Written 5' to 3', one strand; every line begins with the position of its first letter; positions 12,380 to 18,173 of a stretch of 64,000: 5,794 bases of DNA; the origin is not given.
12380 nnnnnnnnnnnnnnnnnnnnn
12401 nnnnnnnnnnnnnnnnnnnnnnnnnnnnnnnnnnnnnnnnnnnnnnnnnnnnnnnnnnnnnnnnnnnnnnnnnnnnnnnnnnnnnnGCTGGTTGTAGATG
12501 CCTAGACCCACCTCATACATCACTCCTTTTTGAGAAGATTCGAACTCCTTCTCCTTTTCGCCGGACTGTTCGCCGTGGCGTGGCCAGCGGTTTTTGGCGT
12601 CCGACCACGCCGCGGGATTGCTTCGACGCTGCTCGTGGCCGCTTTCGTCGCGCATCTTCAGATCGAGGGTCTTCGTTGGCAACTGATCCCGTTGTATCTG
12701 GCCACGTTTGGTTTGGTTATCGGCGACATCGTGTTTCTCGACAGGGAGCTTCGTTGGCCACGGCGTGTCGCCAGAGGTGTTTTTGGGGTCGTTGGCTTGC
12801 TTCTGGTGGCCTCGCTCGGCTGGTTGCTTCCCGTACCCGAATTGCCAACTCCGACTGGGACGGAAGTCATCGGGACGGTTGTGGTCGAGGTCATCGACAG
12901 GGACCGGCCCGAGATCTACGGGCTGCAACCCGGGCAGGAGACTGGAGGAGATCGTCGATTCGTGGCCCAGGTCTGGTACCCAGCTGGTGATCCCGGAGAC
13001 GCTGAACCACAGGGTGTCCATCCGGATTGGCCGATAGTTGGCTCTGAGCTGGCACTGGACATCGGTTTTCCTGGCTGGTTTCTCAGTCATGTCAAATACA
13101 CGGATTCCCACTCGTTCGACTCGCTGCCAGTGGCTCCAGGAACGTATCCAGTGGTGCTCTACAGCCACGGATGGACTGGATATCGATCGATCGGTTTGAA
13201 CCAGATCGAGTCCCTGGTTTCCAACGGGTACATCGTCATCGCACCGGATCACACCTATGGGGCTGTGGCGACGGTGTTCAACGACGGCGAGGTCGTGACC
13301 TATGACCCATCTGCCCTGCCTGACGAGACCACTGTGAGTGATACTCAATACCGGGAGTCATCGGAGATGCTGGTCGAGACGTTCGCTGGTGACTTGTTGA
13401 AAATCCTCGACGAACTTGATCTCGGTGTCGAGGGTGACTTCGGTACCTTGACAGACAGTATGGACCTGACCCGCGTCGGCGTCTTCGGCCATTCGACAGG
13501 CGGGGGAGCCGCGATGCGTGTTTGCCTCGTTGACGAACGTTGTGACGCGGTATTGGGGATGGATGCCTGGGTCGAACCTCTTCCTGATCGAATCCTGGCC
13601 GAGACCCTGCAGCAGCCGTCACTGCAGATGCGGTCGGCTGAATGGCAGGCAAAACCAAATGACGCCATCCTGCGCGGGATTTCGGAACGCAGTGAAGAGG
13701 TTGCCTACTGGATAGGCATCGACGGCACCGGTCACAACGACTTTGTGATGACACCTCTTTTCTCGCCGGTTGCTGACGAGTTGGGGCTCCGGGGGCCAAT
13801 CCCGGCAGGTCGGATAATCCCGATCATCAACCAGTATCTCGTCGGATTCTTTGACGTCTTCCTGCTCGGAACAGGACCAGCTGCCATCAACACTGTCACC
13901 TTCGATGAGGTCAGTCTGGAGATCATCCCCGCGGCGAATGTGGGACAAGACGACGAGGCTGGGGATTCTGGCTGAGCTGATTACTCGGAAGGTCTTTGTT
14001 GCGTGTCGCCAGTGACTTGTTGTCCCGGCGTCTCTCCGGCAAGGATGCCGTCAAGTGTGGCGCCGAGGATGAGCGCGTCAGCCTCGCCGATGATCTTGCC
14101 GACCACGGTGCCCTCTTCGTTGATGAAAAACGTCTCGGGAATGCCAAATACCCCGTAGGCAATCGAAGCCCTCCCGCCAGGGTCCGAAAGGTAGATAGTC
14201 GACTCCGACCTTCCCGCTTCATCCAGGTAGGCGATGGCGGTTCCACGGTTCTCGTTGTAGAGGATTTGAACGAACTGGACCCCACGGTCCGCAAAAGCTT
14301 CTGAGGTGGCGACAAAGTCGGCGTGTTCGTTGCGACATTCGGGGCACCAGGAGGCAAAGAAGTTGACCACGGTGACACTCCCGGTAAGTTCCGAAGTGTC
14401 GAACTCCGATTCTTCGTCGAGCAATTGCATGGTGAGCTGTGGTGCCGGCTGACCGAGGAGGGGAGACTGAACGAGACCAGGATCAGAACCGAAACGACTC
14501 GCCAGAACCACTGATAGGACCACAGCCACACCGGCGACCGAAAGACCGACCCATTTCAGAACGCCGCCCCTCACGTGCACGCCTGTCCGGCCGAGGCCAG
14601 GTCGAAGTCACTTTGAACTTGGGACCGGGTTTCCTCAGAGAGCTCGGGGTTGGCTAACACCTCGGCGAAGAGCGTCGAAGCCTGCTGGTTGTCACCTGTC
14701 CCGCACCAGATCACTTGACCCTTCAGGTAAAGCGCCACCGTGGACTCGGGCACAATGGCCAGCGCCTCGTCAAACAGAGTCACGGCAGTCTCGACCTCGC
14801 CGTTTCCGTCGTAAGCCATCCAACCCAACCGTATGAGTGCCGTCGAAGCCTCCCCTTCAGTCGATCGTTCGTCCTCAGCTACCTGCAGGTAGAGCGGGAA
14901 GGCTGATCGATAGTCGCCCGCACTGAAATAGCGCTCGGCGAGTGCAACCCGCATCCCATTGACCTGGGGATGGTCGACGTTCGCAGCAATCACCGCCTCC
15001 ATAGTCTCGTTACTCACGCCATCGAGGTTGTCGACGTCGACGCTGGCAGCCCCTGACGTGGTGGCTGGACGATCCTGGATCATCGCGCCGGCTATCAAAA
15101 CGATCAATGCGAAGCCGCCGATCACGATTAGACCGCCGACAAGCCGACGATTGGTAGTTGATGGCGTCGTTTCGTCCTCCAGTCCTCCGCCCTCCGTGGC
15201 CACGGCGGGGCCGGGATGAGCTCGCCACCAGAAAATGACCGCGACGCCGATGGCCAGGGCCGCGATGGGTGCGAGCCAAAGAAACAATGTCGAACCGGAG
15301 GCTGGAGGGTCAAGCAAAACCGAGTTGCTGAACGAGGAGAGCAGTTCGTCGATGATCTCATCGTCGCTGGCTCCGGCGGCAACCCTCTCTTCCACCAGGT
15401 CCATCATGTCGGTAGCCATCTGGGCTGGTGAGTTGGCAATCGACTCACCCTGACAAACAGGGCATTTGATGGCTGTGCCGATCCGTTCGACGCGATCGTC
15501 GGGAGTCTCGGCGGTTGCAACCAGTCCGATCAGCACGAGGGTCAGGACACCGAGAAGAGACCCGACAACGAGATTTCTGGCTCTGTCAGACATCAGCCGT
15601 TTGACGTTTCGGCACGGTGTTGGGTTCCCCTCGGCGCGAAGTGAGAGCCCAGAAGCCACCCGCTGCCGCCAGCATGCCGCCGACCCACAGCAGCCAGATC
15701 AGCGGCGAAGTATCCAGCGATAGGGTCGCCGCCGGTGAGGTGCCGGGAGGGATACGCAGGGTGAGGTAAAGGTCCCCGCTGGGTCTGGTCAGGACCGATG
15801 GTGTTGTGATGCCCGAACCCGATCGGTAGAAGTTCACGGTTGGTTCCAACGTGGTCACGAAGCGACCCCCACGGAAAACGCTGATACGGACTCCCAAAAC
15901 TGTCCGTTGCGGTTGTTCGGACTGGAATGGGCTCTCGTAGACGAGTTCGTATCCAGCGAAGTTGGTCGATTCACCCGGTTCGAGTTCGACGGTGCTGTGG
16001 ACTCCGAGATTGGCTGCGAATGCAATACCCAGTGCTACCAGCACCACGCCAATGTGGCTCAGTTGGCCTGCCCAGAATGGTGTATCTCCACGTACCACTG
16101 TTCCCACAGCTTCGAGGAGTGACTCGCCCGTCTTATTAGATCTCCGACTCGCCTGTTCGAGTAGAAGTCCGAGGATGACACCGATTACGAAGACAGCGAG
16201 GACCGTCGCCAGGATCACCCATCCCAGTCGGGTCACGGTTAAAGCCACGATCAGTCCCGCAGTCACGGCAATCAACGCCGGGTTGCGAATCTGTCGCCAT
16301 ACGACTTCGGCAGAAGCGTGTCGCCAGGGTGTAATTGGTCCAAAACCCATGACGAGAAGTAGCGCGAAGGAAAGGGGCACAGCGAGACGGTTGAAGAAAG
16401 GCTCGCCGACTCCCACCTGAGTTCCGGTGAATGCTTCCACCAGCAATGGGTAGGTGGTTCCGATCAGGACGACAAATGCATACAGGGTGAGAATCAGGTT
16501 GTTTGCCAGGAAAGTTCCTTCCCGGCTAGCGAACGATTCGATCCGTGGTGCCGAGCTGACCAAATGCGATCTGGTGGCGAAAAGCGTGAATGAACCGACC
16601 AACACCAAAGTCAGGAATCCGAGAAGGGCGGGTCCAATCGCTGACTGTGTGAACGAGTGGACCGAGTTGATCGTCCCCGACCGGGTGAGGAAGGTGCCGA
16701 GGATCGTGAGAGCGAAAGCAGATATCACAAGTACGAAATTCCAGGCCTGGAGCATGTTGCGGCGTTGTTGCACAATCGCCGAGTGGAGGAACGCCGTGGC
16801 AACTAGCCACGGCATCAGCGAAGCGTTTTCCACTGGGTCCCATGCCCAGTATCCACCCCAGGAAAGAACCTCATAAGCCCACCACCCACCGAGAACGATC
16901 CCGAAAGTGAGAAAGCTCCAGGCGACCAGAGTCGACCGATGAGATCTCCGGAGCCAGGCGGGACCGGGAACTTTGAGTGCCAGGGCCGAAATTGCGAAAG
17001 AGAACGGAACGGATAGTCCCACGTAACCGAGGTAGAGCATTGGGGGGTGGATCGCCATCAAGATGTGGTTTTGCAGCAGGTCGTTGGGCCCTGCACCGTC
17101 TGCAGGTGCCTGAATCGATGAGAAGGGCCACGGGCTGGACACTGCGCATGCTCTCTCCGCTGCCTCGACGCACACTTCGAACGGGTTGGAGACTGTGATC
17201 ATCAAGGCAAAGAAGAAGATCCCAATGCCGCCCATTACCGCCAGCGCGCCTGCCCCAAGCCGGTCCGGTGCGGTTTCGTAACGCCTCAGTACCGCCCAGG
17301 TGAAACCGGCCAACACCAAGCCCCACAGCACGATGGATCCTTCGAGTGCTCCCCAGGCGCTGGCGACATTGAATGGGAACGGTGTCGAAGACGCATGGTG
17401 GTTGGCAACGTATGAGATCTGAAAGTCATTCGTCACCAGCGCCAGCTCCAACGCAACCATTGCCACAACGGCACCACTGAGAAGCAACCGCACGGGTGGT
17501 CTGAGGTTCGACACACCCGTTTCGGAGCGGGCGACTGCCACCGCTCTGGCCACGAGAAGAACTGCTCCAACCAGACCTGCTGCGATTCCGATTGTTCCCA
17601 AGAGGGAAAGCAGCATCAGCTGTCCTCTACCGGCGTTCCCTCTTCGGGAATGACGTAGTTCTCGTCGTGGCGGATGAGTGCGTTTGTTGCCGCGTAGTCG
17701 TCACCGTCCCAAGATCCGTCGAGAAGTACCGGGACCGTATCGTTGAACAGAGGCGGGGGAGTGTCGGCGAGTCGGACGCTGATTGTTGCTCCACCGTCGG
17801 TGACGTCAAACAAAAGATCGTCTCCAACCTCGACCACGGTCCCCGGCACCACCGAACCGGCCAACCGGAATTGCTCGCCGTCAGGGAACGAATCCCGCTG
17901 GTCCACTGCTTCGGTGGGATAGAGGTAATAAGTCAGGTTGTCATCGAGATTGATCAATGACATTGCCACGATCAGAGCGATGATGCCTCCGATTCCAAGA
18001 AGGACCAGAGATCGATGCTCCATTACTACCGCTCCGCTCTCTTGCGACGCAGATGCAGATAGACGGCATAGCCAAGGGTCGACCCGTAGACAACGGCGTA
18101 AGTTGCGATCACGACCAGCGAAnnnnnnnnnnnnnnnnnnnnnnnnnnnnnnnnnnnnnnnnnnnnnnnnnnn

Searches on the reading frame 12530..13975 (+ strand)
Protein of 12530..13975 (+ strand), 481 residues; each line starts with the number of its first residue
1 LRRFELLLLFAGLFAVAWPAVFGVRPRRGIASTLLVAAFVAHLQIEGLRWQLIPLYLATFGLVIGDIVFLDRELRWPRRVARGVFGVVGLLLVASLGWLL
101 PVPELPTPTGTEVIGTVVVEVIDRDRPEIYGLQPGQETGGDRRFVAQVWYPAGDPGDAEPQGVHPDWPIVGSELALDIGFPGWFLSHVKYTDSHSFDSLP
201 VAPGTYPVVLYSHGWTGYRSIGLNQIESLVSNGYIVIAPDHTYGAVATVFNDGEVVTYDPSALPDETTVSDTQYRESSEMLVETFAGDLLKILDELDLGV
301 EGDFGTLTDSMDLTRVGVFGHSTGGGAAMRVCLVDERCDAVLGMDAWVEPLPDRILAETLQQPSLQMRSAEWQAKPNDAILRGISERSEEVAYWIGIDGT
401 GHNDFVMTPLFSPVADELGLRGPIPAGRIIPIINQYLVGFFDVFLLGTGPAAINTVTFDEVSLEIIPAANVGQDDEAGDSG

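Call 8: search_protein_families(library=pfam, proteins=[window:12530-13975:+], max_evalue=0.001)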
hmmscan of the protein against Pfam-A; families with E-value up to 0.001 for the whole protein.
window:12530-13975:+ (481 aa): 4 families
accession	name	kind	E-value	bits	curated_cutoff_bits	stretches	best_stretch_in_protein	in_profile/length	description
PF03403.19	PAF-AH_p_II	-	2.1e-19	69.8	20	1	203-440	97-347/372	Platelet-activating factor acetylhydrolase, isoform II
PF07224.18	Chlorophyllase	-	2.8e-08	33.4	26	1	200-241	36-77/301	Chlorophyllase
PF12697.13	Abhydrolase_6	-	0.0001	23.5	26.3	1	211-385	3-135/217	Alpha/beta hydrolase family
PF01738.24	DLH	-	0.00014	22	21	1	200-344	8-127/217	Dienelactone hydrolase family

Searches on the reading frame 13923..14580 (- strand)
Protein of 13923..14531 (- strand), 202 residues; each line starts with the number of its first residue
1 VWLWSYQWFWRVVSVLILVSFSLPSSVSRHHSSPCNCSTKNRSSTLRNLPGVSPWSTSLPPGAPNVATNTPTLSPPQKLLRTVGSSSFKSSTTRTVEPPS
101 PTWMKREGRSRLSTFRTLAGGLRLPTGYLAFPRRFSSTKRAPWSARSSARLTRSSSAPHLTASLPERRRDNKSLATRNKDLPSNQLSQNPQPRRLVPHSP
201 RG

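Call 8: search_protein_families(library=pfam, proteins=[window:13923-14531:-], max_evalue=0.001)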
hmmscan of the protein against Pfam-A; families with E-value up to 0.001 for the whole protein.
window:13923-14531:- (202 aa): 0 families

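Call 44: search_protein_families(library=ncbifam, proteins=[window:13981-14580:-], max_evalue=0.01)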
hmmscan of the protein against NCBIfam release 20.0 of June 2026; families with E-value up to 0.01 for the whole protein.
window:13981-14580:- (199 aa): 7 families
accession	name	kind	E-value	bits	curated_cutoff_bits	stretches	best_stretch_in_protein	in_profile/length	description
TIGR00385.1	dsbE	subfamily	4.8e-28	97.9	123.15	1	16-168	9-159/173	DsbE family thiol:disulfide interchange protein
NF011941.0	PRK15412.1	equivalog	1.4e-20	73.6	359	1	23-169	22-165/185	thiol:disulfide interchange protein DsbE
NF002854.0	PRK03147.1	subfamily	2.8e-13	50.1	170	1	42-168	38-161/176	thiol-disulfide oxidoreductase ResA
NF041202.1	StoA_CxxC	exception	7.7e-12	45.4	210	1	66-166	51-151/163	endospore biogenesis thiol-disulfide oxidoreductase StoA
NF047696.1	ThlDiSintTplARhiz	equivalog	1.2e-07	31.7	230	1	58-168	88-202/219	thiol:disulfide interchange protein TlpA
NF041054.1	WAxxUGC_long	equivalog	2.2e-07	30.5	300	1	45-160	83-195/354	ResA-like WAxxUGC motif-containing protein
TIGR01068.1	thioredoxin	equivalog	2.1e-05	24.6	96.8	1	58-118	4-64/101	thioredoxin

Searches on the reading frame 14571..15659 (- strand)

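Call 8: search_protein_families(library=pfam, proteins=[window:14571-15659:-], max_evalue=0.001)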
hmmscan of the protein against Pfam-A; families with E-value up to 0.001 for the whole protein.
window:14571-15659:- (362 aa): 4 families
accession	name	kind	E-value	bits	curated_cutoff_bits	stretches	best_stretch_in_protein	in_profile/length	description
PF03918.19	CcmH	-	2.5e-27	95.3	25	1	51-148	23-120/143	Cytochrome C biogenesis protein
PF13428.12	TPR_14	-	4.2e-06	27.4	23.5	0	282-315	10-43/44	Tetratricopeptide repeat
PF13432.12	TPR_16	-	5.8e-06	27.1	32.7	1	239-305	2-63/65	Tetratricopeptide repeat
PF13424.12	TPR_12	-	7e-05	23.4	30.1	0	238-303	7-75/77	Tetratricopeptide repeat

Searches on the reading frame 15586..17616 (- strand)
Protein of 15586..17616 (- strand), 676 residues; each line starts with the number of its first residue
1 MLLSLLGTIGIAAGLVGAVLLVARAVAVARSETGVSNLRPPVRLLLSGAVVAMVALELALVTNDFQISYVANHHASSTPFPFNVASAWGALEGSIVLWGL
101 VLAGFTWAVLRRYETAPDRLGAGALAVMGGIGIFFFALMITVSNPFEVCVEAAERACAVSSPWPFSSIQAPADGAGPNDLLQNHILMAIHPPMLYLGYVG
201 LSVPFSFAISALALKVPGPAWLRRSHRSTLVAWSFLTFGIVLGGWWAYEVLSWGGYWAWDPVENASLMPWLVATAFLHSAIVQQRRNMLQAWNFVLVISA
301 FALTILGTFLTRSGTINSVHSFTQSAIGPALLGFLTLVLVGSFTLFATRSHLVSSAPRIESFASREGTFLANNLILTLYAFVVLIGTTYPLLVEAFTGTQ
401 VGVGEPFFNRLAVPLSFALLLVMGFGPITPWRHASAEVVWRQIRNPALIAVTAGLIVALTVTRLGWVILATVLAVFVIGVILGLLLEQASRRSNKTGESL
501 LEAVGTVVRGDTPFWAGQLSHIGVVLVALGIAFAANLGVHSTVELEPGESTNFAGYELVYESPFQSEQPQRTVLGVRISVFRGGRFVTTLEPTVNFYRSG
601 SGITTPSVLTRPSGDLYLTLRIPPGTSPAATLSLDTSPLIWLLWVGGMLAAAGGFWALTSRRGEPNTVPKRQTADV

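Call 8: search_protein_families(library=pfam, proteins=[window:15586-17616:-], max_evalue=0.001)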
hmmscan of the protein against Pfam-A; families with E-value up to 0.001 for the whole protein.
window:15586-17616:- (676 aa): 2 families
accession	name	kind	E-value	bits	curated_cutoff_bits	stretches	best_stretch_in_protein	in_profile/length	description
PF16327.10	CcmF_C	-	2.1e-60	205.1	28.7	1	332-661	1-323/323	Cytochrome c-type biogenesis protein CcmF C-terminal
PF01578.25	Cytochrom_C_asm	-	3.2e-37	128.7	29.9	1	88-313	1-206/212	Cytochrome C assembly protein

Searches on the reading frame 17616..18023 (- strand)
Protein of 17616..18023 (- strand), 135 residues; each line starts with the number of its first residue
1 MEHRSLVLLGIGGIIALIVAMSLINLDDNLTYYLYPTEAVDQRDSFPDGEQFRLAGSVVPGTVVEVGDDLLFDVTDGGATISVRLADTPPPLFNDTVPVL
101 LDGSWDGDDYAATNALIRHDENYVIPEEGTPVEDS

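Call 8: search_protein_families(library=pfam, proteins=[window:17616-18023:-], max_evalue=0.001)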
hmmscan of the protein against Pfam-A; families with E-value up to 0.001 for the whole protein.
window:17616-18023:- (135 aa): 1 family
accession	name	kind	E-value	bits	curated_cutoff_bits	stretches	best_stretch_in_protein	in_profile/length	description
PF03100.22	CcmE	-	1.3e-15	58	24.6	1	31-124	2-97/99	CcmE domain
